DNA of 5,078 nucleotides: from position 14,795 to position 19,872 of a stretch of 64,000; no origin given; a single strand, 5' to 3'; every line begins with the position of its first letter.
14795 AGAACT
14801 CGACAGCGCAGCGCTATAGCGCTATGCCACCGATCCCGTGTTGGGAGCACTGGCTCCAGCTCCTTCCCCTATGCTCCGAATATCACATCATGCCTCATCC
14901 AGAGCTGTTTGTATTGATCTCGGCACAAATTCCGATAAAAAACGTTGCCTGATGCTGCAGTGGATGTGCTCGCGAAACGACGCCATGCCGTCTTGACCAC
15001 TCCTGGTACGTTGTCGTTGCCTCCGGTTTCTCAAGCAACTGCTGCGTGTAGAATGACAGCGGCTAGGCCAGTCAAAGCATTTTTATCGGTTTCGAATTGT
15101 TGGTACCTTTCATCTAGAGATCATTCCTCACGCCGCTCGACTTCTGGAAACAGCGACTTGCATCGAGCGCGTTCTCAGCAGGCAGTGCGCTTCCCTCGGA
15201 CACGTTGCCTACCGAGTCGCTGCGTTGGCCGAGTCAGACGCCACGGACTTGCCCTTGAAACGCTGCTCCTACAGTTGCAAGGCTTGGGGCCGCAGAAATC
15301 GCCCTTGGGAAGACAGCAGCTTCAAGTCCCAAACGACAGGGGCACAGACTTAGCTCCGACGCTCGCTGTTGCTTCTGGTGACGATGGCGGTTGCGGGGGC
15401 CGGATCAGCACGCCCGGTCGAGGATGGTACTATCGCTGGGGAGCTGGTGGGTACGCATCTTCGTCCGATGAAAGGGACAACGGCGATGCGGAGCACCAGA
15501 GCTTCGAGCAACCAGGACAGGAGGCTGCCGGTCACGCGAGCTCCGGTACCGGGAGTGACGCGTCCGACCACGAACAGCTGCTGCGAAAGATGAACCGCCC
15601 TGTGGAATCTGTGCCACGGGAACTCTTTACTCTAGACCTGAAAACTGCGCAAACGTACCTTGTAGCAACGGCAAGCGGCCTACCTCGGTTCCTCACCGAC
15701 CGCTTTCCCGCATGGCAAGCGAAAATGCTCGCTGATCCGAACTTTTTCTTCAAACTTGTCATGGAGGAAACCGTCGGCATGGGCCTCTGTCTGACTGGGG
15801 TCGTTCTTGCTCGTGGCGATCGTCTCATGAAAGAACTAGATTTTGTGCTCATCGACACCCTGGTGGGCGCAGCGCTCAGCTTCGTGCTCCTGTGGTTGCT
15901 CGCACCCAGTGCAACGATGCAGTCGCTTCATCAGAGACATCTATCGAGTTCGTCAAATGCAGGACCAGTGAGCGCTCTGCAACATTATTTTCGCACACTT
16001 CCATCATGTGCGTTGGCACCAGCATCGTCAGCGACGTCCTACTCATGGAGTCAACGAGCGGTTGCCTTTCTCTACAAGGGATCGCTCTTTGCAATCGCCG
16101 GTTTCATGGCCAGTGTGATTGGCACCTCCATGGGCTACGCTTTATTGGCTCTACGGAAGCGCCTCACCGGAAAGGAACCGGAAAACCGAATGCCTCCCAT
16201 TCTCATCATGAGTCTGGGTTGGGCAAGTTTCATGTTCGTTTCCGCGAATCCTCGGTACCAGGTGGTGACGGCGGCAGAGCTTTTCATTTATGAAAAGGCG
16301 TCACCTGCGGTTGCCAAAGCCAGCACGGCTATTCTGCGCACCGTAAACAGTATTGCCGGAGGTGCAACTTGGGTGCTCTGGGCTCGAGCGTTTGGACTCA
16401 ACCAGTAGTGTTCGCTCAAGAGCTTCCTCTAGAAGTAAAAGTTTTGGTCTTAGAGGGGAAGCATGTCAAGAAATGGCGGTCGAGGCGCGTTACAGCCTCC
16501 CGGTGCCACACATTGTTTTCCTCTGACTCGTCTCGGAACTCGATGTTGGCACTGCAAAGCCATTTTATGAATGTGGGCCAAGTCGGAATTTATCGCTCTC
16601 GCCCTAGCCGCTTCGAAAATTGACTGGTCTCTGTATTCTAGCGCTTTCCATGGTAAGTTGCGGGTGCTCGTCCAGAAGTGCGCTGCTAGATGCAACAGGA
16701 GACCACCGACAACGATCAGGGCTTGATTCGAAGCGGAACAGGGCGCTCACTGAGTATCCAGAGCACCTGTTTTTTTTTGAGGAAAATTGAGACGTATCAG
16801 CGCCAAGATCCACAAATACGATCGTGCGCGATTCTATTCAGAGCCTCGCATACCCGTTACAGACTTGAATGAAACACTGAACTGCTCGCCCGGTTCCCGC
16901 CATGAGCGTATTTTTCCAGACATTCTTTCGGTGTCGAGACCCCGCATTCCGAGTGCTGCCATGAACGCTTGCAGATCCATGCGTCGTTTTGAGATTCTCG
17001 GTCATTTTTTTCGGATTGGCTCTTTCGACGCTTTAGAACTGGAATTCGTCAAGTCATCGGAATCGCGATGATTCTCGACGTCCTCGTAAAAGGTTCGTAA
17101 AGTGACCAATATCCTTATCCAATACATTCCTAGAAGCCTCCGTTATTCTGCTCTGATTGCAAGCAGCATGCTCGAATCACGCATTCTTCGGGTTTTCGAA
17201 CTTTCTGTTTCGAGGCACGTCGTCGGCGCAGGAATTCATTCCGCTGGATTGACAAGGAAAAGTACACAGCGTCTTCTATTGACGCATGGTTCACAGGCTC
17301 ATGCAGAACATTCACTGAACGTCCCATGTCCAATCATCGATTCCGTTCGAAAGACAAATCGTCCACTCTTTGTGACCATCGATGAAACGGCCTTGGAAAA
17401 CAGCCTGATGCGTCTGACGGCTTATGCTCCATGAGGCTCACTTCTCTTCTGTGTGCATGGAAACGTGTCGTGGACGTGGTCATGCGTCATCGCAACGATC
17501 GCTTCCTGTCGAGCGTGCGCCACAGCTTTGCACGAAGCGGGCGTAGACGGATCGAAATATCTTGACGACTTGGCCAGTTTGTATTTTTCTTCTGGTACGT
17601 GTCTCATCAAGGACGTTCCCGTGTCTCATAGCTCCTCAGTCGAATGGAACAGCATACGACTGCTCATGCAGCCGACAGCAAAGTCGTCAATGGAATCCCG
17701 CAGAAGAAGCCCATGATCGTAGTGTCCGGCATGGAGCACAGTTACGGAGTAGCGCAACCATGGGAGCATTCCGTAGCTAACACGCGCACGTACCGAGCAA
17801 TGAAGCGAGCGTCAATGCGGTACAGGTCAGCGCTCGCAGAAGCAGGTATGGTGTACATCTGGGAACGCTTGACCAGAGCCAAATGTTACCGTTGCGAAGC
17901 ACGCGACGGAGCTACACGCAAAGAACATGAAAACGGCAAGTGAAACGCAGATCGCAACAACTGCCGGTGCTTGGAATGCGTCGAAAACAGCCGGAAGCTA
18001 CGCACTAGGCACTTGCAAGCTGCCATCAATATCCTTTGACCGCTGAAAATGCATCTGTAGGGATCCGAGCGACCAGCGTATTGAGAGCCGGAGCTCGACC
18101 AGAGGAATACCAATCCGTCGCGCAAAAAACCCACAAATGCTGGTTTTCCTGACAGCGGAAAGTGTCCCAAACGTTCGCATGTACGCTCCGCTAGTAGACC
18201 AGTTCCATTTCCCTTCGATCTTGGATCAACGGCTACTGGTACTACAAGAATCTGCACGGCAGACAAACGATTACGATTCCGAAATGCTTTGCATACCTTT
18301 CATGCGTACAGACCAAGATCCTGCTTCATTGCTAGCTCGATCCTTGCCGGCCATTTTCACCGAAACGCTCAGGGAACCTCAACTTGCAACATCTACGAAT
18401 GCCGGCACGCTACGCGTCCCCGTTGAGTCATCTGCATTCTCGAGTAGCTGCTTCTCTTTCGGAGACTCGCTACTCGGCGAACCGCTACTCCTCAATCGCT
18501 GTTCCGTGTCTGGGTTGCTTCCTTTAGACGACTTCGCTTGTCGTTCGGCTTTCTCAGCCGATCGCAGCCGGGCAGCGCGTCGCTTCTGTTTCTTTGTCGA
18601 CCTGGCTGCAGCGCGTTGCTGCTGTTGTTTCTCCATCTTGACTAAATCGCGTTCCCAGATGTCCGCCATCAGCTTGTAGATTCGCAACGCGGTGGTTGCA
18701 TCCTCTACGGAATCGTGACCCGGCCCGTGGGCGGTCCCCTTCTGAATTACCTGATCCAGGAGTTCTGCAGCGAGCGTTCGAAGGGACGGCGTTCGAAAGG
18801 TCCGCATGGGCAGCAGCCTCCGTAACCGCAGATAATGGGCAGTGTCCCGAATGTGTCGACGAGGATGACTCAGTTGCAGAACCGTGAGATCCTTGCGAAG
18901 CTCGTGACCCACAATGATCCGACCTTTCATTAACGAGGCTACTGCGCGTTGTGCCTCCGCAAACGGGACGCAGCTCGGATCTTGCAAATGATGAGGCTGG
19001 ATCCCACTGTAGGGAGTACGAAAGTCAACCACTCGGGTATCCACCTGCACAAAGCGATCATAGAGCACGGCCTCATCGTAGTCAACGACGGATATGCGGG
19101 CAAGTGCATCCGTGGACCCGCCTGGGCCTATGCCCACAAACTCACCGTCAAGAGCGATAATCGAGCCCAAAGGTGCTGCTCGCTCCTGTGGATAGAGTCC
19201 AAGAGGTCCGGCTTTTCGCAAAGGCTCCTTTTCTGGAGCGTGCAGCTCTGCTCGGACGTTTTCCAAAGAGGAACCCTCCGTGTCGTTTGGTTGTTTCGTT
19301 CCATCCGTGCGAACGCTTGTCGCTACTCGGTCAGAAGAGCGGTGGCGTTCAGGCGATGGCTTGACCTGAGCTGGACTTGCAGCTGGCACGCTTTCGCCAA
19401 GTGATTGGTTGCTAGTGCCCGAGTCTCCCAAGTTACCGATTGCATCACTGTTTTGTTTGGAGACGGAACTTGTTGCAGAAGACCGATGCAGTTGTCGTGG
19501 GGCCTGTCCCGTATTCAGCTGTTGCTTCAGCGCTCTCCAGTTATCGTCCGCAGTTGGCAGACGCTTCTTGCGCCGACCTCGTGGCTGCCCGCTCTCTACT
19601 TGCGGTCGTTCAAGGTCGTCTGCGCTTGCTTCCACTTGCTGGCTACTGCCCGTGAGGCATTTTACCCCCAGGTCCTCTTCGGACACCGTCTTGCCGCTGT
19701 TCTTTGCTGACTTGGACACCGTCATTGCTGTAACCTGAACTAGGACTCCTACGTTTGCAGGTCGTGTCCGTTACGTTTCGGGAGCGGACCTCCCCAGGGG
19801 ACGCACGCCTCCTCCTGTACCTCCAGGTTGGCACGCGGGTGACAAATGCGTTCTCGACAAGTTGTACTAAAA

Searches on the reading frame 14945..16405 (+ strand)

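Call 47: search_protein_families(library=pfam, proteins=[window:14945-16405:+], max_evalue=0.001)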
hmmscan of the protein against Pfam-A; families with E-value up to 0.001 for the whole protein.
window:14945-16405:+ (487 aa): 1 family
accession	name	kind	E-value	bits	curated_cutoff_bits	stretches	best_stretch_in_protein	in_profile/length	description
PF11891.13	RETICULATA-like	-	1.5e-45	155.6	25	1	260-442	2-175/177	Protein RETICULATA-related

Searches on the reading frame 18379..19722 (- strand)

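Call 47: search_protein_families(library=pfam, proteins=[window:18379-19722:-], max_evalue=0.001)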
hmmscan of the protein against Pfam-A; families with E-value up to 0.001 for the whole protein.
window:18379-19722:- (447 aa): 1 family
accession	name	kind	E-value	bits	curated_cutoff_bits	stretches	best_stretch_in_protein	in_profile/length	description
PF00929.31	RNase_T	-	1.7e-07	32.4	24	1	189-349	1-164/164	Exonuclease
